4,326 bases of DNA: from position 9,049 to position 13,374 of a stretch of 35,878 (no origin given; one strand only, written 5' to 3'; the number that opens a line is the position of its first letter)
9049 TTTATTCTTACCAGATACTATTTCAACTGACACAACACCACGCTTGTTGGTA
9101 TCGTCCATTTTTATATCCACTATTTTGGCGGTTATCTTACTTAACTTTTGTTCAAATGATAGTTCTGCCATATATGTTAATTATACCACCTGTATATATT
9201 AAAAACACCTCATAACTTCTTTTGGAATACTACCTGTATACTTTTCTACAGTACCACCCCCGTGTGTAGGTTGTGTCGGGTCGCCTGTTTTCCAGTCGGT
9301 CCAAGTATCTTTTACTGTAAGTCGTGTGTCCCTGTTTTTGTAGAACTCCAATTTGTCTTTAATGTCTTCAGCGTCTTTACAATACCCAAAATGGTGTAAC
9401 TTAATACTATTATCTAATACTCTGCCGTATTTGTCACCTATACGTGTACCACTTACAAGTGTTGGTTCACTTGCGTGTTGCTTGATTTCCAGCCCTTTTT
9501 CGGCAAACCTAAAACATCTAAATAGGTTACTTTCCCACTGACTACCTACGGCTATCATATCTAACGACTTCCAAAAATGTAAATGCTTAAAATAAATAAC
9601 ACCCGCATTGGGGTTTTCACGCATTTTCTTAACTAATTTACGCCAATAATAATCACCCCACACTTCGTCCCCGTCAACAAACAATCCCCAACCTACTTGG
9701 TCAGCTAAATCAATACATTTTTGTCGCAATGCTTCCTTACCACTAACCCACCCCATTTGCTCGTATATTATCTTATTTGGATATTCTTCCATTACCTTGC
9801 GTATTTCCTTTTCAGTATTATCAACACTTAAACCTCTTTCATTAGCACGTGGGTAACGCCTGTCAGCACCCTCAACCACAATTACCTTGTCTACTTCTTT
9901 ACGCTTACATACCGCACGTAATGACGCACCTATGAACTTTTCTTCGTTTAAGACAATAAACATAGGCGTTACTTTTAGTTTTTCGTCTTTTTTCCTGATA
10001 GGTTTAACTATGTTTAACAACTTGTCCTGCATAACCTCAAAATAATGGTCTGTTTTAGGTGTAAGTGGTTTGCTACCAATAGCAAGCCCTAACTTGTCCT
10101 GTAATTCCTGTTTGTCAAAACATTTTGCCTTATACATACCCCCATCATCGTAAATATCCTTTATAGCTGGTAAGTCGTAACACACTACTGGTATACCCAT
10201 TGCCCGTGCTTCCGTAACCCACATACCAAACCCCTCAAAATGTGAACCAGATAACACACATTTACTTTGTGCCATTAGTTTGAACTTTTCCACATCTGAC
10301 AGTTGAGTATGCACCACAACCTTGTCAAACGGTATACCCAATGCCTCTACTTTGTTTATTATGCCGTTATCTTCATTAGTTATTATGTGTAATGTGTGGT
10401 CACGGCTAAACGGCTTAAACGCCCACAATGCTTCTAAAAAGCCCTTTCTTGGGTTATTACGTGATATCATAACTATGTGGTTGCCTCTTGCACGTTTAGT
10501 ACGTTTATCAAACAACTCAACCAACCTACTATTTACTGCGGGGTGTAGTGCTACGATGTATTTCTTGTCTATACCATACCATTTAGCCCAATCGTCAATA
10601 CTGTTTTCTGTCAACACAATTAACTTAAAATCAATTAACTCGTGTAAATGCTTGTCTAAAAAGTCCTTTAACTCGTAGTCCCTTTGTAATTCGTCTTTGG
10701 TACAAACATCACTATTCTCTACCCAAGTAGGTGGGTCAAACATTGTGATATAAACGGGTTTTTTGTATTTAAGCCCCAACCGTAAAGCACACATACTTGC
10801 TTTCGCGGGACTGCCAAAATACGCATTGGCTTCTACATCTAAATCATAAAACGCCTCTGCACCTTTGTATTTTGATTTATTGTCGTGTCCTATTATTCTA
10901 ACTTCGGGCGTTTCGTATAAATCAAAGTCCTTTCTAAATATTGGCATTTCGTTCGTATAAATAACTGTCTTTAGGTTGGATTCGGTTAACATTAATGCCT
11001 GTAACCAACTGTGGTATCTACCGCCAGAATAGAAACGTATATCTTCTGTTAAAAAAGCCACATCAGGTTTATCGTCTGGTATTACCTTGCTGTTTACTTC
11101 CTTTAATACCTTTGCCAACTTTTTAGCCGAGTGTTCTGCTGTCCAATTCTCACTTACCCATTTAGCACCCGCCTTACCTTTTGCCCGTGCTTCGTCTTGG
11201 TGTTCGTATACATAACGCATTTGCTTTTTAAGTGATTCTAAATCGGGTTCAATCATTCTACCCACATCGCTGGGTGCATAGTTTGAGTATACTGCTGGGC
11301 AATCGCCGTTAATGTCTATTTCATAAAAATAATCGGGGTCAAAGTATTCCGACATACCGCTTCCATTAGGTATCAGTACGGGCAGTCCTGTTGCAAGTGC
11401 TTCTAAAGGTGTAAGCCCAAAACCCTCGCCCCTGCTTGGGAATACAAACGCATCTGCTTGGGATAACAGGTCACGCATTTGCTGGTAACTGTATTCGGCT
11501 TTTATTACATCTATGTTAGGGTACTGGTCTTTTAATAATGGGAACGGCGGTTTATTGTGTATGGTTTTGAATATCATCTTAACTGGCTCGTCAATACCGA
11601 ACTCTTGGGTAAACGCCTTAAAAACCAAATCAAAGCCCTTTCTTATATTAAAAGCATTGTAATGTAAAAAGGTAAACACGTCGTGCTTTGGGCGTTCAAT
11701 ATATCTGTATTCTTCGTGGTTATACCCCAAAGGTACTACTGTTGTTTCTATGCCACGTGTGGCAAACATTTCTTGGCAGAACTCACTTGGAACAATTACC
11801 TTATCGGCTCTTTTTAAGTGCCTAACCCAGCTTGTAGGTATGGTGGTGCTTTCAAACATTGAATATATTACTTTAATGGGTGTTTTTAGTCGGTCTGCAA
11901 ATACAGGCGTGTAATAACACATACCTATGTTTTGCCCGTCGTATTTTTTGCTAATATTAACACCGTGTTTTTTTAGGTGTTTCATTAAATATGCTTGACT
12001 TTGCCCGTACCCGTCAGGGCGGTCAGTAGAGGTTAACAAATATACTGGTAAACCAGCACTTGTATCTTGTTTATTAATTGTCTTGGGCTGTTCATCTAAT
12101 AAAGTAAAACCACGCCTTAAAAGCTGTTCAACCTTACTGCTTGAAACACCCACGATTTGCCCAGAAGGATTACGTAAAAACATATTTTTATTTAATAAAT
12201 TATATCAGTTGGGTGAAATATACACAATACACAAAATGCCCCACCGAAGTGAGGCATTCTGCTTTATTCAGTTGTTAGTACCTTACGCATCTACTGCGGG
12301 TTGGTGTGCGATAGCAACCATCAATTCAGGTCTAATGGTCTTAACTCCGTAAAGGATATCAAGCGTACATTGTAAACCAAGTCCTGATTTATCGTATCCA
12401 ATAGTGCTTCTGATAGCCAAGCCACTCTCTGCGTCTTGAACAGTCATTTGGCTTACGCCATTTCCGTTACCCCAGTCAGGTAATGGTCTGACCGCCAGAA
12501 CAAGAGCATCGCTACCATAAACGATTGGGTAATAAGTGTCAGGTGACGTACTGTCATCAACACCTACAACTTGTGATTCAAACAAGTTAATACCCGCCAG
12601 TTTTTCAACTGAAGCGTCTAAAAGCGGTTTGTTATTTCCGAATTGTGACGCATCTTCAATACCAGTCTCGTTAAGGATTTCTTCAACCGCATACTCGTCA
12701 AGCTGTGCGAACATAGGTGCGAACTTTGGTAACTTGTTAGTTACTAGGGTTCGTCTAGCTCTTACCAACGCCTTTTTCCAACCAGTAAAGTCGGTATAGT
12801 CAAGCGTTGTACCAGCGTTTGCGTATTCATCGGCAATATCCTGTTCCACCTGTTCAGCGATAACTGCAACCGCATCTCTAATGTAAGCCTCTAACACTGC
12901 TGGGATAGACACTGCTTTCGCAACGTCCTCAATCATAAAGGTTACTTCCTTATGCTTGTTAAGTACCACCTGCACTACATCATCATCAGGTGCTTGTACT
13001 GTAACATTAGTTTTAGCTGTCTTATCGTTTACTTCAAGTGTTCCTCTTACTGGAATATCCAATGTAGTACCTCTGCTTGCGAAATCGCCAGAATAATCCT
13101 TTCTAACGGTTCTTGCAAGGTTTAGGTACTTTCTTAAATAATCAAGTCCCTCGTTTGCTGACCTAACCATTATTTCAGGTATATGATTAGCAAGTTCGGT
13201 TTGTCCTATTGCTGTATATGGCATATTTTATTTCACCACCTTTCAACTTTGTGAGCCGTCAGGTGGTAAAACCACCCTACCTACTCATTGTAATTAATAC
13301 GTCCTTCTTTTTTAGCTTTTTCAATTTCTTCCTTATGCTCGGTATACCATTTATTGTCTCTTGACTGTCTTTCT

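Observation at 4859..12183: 7.3-kb decoration/glycosylation island between the capsid gene and the head-tail connector genes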

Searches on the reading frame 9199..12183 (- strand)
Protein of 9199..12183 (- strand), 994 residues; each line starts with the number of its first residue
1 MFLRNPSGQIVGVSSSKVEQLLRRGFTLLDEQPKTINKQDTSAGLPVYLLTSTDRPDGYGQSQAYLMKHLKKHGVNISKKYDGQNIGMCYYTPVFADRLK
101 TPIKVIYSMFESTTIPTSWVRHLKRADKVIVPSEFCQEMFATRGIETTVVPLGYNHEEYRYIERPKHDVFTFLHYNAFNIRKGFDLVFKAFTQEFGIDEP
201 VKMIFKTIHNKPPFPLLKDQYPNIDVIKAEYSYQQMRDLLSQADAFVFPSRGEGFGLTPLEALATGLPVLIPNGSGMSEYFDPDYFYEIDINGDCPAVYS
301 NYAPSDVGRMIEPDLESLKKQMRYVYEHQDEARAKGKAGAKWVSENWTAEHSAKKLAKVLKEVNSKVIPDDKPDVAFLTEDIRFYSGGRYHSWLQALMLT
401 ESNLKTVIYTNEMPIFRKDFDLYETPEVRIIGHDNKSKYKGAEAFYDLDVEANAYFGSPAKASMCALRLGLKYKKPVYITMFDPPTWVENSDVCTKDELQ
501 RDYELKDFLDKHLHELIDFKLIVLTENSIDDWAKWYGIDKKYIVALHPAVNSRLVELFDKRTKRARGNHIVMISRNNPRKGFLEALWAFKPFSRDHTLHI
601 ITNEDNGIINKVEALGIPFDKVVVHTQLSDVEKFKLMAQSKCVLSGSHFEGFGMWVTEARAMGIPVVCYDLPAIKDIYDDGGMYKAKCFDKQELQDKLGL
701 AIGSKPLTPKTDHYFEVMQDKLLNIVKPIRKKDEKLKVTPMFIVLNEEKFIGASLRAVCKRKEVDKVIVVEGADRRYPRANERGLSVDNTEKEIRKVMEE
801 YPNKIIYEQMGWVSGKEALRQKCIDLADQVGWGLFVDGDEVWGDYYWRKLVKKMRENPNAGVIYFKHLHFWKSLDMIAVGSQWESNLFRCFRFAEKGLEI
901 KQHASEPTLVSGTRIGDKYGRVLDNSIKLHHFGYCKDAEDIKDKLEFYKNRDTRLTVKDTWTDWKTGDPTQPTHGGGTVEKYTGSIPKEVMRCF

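Call 4: search_protein_families(library=pfam, proteins=[window:9199-12183:-], max_evalue=0.01)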
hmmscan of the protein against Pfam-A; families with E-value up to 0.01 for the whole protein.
window:9199-12183:- (994 aa): 6 families
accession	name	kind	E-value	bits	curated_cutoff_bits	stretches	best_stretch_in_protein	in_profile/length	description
PF00534.26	Glycos_transf_1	-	1.7e-30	106.3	26.4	2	558-698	6-152/172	Glycosyl transferases group 1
PF13692.12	Glyco_trans_1_4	-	7.8e-24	85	27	2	217-281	49-115/142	Glycosyl transferases group 1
PF20706.3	GT4-conflict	-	3.4e-19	69.5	26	2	225-355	264-384/385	Family 4 Glycosyltransferase in conflict systems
PF13524.12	Glyco_trans_1_2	-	3e-11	43.9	25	1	221-356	24-142/144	Glycosyl transferase-like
PF00535.33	Glycos_transf_2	-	2.2e-09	37.9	23.3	1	744-876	6-125/168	Glycosyl transferase family 2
PF13439.12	Glyco_transf_4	-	8.1e-06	26.4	28.5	0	118-157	125-169/170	Glycosyltransferase Family 4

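Call 5: search_protein_families(library=phrogs, proteins=[window:9199-12183:-], max_evalue=0.01)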
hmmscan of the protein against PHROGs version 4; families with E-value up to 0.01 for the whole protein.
window:9199-12183:- (994 aa): 3 families
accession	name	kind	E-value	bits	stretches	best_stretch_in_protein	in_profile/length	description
phrog_2170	-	moron, auxiliary metabolic gene and host takeover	1.8e-58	199.4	2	52-363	11-372/374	glycosyltransferase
phrog_4356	-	moron, auxiliary metabolic gene and host takeover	5.6e-34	118.8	2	121-331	82-276/307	glycosyltransferase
phrog_26352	-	unknown function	5.6e-09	36.3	1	220-281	216-277/346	-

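Call 8: search_dna_similar(query=window:9199-12183:-, collection=phages, mode=protein, max_rows=25)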
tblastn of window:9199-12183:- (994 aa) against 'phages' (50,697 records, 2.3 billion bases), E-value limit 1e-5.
Records with a match: 155; places in all: 183; records where one place covers at least 80% of the query: 0.
Best place of each record, by identity: <60% 155.
By first word of the organism name: Streptomyces 127; Rhodococcus 9; Arthrobacter 6; Saccharolobus 4; Acidianus 4; Sulfolobales 2; Microcystis 1; Bacteriophage 1; Microbacterium 1.
By host as written in the record: Streptomyces griseus ATCC 10137 52; Streptomyces lividans JI 1326 29; Streptomyces viridochromogenes DSM40736 12; Streptomyces sanglieri UNT16F27A 9; - 8; Streptomyces griseofuscus ATCC 23916 7; Streptomyces mirabilis NRRL B-2400 7; Rhodococcus erythropolis RIA 643 6; and 13 more.
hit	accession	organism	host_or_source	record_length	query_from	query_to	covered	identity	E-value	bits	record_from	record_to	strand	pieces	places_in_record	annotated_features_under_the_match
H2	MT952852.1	Streptomyces phage Beuffert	Streptomyces griseus ATCC 10137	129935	48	330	28%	29.1%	3e-25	119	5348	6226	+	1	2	17: glycosyltransferase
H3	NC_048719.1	Streptomyces phage Annadreamy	Streptomyces griseus ATCC 10137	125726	48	330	28%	28.5%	5e-24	115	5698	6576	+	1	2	18: glycosyltransferase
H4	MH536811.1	Streptomyces phage Annadreamy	Streptomyces griseus ATCC 10137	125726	48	330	28%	28.5%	5e-24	115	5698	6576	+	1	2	18: glycosyltransferase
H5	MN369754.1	Streptomyces phage Limpid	Streptomyces sanglieri UNT16F27A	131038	48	330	28%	28.5%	5e-24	115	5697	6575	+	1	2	18: glycosyltransferase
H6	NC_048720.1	Streptomyces phage Blueeyedbeauty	Streptomyces griseus ATCC 10137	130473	48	330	28%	28.1%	1e-23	114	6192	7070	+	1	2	20: glycosyltransferase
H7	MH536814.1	Streptomyces phage Blueeyedbeauty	Streptomyces griseus ATCC 10137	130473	48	330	28%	28.1%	1e-23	114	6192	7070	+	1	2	20: glycosyltransferase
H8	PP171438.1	Streptomyces phage Ankus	soil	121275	1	325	33%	24.5%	8e-17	92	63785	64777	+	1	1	record has no annotation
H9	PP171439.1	Streptomyces phage Byblos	soil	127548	1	325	33%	24.5%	8e-17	92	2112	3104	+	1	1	record has no annotation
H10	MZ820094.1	Streptomyces phage Jada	Streptomyces viridochromogenes DSM40736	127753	35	331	30%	26.3%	3e-20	103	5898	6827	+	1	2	20: glycosyltransferase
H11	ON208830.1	Streptomyces phage Emma1919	Streptomyces griseus ATCC 10137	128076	35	331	30%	26.3%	3e-20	103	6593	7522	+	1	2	22: glycosyltransferase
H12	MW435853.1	Streptomyces phage MeganTheeKilla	Streptomyces viridochromogenes DSM40736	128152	35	331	30%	26.3%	3e-20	103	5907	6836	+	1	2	20: glycosyltransferase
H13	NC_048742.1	Streptomyces phage Gilson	Streptomyces griseofuscus ATCC 23916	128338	35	331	30%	26.3%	3e-20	103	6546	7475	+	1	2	22: glycosyltransferase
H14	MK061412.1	Streptomyces phage Gilson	Streptomyces griseofuscus ATCC 23916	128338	35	331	30%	26.3%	3e-20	103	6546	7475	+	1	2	22: glycosyltransferase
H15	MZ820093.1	Streptomyces phage Forrest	Streptomyces viridochromogenes DSM40736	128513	35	331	30%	26.3%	3e-20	103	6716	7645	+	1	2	22: glycosyltransferase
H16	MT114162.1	Streptomyces phage Moab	Streptomyces griseofuscus ATCC 23916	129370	57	331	28%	28.1%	7e-23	112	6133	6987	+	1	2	19: glycosyltransferase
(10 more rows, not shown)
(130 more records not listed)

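Call 14: find_encoding_contigs(protein=window:9199-12183:-, flank=10000, max_places=10)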
Protein window:9199-12183:- (994 aa): no gene with exactly this product is on record in the collection.

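Call 103: search_solved_structures(query=window:9199-12183:-, max_evalue=0.001)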
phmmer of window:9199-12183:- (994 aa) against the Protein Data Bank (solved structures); distinct sequences matched with E-value up to 0.001: 2.
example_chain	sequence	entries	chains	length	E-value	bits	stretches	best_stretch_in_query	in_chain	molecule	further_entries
7qsg_A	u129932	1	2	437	6.1e-07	30.7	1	555-682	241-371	D-inositol 3-phosphate glycosyltransferase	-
2f9f_A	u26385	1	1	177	0.0001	23.4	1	229-281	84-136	first mannosyl transferase (wbaZ-1)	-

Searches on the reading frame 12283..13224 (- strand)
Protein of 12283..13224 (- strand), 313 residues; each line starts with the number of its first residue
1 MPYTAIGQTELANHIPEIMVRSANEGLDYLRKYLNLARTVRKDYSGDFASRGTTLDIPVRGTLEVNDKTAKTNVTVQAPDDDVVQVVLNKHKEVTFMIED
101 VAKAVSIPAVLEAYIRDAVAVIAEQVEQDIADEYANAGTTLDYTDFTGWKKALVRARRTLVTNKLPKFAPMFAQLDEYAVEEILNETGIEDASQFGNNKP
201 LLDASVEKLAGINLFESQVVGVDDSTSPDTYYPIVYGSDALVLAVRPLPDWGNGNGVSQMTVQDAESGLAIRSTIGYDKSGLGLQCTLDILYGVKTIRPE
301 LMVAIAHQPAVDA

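Call 4: search_protein_families(library=pfam, proteins=[window:12283-13224:-], max_evalue=0.01)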
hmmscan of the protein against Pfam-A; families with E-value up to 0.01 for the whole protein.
window:12283-13224:- (313 aa): 1 family
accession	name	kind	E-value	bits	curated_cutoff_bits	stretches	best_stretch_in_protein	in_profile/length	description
PF11651.14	P22_CoatProtein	-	6.9e-10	38.7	24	1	234-301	351-416/423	P22 coat protein - gene protein 5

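Call 5: search_protein_families(library=phrogs, proteins=[window:12283-13224:-], max_evalue=0.01)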
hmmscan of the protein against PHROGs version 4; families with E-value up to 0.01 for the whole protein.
window:12283-13224:- (313 aa): 2 families
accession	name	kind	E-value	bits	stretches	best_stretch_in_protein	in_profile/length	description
phrog_283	-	head and packaging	2.8e-32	113.5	2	11-221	5-218/385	major head protein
phrog_267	-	head and packaging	2e-14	54.6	1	30-244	53-266/410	major head protein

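Call 7: search_dna_similar(query=window:12283-13224:-, collection=phages, mode=protein, max_rows=25)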
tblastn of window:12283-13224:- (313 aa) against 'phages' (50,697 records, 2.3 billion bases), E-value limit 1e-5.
Records with a match: 1; places in all: 1; records where one place covers at least 80% of the query: 1.
Best place of each record, by identity: <60% 1.
By first word of the organism name: Corynebacterium 1.
By host as written in the record: Corynebacterium glutamicum MB001 1.
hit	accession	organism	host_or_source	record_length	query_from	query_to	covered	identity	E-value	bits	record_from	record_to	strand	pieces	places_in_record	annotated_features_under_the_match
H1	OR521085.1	Corynebacterium phage PSonyx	Corynebacterium glutamicum MB001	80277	23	305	90%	24.8%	4e-6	54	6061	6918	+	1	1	6: major capsid protein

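Call 13: find_related_loci(query=window:12283-13224:-, collection=viral_contigs, flank=10000)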
Query window:12283-13224:- (313 aa) in viral_contigs; peptide patterns used: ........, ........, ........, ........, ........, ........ (x = any residue, [..] = any of these).
12 stretches matched a pattern; 9 encode a relative of the query (tblastn E <= 1e-3); 9 distinct loci.
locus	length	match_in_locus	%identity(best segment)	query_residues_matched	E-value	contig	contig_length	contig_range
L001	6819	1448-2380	93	3-313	0e+0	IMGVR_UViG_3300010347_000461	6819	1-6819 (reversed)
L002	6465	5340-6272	91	3-313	0e+0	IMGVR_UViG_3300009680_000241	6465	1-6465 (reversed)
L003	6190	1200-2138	92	1-313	0e+0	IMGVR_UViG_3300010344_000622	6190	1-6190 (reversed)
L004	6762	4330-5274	92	1-313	0e+0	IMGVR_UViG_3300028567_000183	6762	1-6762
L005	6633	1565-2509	92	1-313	0e+0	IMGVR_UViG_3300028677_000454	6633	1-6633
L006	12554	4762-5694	77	3-313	1e-164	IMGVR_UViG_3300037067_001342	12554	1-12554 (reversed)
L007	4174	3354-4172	92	3-275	5e-167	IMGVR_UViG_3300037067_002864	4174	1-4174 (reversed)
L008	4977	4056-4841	69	1-312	2e-143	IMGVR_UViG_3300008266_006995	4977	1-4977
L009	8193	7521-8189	93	1-223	3e-138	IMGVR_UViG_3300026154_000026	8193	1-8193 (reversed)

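Call 34: find_related_loci(query=A1, collection=genome_contigs, flank=10000)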
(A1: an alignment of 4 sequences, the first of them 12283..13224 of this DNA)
Query A1 (313 aa) in genome_contigs; peptide patterns used: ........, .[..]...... (x = any residue, [..] = any of these).
53 stretches matched a pattern; 11 encode a relative of the query (tblastn E <= 1e-3); 11 distinct loci.
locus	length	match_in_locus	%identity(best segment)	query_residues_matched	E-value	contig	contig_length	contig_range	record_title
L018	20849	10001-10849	38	6-298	3e-49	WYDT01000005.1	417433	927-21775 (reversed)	MAG: Chloroflexi bacterium AL-N1 GFH23_1086618, whole genome shotgun sequence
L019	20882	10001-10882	35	1-297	4e-47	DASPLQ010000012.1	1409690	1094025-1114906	MAG TPA_asm: Vitreimonas sp. isolate SMAG_U12069 k141_91001, whole genome shotgun sequence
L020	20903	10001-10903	34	1-305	2e-42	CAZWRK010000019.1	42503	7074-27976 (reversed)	MAG TPA_asm: uncultured Aquaspirillum sp. isolate SRP135725_co1_538 genome assembly, contig: NODE_783_length_42503_cov_1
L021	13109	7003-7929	34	6-303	6e-42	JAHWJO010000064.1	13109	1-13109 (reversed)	MAG: Armatimonadota bacterium isolate 0707_bin6 NODE_793_length_13109_cov_7.327256, whole genome shotgun sequence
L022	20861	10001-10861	35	11-300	5e-39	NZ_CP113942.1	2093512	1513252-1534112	Bifidobacterium sp. ESL0682 chromosome, complete genome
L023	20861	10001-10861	34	11-300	7e-39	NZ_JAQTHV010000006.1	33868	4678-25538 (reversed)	Bifidobacterium sp. ESL0784 NODE_6_length_33868_cov_2682.348880, whole genome shotgun sequence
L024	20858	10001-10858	33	6-294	1e-38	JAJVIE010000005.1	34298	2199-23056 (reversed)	MAG: Candidatus Omnitrophota bacterium isolate Bin_62 c_000000003219, whole genome shotgun sequence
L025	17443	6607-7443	31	15-297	2e-33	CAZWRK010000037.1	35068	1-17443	MAG TPA_asm: uncultured Aquaspirillum sp. isolate SRP135725_co1_538 genome assembly, contig: NODE_1268_length_35068_cov_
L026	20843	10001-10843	33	15-306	1e-31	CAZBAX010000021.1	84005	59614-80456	MAG TPA_asm: uncultured Anaerolinea sp. isolate SRP287051_co2_135 genome assembly, contig: NODE_621_length_84005_cov_37.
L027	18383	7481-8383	29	1-305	1e-30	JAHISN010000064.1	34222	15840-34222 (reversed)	MAG: Patescibacteria group bacterium isolate MM_PC_MetaG.mb.174 MM_PC_MetaG.mb.174_k141_1315342, whole genome shotgun se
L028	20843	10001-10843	33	15-306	1e-31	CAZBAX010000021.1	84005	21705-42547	MAG TPA_asm: uncultured Anaerolinea sp. isolate SRP287051_co2_135 genome assembly, contig: NODE_621_length_84005_cov_37.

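Call 39: search_protein_families(library=pfam, proteins=[L024:11147-12340:+, L024:12518-13648:+, L024:13645-13893:+, L024:13895-14887:+, L024:14889-15572:+, L024:15487-16599:+, L024:16596-17351:+, L024:17326-18504:+, L024:18505-19191:+], max_evalue=0.001)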
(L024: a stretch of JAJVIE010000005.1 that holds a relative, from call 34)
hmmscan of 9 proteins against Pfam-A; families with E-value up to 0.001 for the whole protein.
L024:11147-12340:+ (397 aa): 4 families
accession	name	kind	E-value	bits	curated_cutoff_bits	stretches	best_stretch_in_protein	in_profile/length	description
PF00534.26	Glycos_transf_1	-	3.5e-18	66.1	26.4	1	184-298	15-133/172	Glycosyl transferases group 1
PF13692.12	Glyco_trans_1_4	-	1.5e-14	54.9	27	1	197-299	15-118/142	Glycosyl transferases group 1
PF20706.3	GT4-conflict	-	2.4e-13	50.3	26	1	240-369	262-384/385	Family 4 Glycosyltransferase in conflict systems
PF13524.12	Glyco_trans_1_2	-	0.00035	21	25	0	227-358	15-129/144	Glycosyl transferase-like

L024:12518-13648:+ (376 aa): 2 families
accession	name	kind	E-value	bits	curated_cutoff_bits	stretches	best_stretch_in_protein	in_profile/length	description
PF00534.26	Glycos_transf_1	-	1.1e-09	38.5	26.4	1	235-289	81-135/172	Glycosyl transferases group 1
PF13692.12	Glyco_trans_1_4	-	1.2e-09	39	27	1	218-288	54-118/142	Glycosyl transferases group 1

L024:13645-13893:+ (82 aa): 0 families

L024:13895-14887:+ (330 aa): 2 families
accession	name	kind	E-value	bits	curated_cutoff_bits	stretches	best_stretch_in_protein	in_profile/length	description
PF00534.26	Glycos_transf_1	-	7e-07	29.4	26.4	1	206-309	79-171/172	Glycosyl transferases group 1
PF13524.12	Glyco_trans_1_2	-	4.1e-05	24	25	1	203-313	30-131/144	Glycosyl transferase-like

L024:14889-15572:+ (227 aa): 1 family
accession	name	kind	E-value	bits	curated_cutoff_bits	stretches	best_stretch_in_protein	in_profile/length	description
PF13578.12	Methyltransf_24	-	2.2e-08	35.4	26.3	1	62-168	1-104/105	Methyltransferase domain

L024:15487-16599:+ (370 aa): 1 family
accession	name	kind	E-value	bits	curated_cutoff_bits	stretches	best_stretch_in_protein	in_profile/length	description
PF00535.33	Glycos_transf_2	-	9.7e-05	22.8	23.3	1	60-163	31-136/168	Glycosyl transferase family 2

L024:16596-17351:+ (251 aa): 0 families

L024:17326-18504:+ (392 aa): 0 families

L024:18505-19191:+ (228 aa): 0 families

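Call 47: search_protein_families(library=pfam, proteins=[L019:16433-17143:+, L019:17136-18230:+, L019:18361-18912:+, L019:19232-19699:+, L001:5436-6104:+, L006:8820-9377:+, L006:9359-10024:+, L006:10948-11274:+], max_evalue=0.01)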
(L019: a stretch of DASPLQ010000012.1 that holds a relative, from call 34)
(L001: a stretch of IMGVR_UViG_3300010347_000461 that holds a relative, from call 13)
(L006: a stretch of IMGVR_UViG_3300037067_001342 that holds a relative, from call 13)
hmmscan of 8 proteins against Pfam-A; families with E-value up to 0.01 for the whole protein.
L019:16433-17143:+ (236 aa): 0 families

L019:17136-18230:+ (364 aa): 0 families

L019:18361-18912:+ (183 aa): 0 families

L019:19232-19699:+ (155 aa): 0 families

L001:5436-6104:+ (222 aa): 2 families
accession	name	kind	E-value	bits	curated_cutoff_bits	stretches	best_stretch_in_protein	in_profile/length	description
PF00535.33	Glycos_transf_2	-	1.7e-11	44.8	23.3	1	8-122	4-120/168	Glycosyl transferase family 2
PF13704.12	Glyco_tranf_2_4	-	1.2e-10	42.2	27.5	1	11-92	1-83/98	Glycosyl transferase family 2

L006:8820-9377:+ (185 aa): 1 family
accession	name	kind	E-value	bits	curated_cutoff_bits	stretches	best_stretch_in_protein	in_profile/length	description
PF05050.19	Methyltransf_21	-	1.3e-16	61.6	22.7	1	26-165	1-166/173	Methyltransferase FkbM domain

L006:9359-10024:+ (221 aa): 2 families
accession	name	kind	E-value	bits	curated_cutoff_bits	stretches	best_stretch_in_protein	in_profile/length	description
PF13704.12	Glyco_tranf_2_4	-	2.1e-11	44.6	27.5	1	13-104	1-95/98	Glycosyl transferase family 2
PF00535.33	Glycos_transf_2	-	8.8e-10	39.2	23.3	1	12-127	6-123/168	Glycosyl transferase family 2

L006:10948-11274:+ (108 aa): 0 families

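Call 69: search_protein_families(library=phrogs, proteins=[L024:16596-17351:+, L024:17326-18504:+], max_evalue=0.001)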
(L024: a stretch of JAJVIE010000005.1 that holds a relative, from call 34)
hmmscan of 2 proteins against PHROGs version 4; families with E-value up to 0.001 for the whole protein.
L024:16596-17351:+ (251 aa): 0 families

L024:17326-18504:+ (392 aa): 0 families
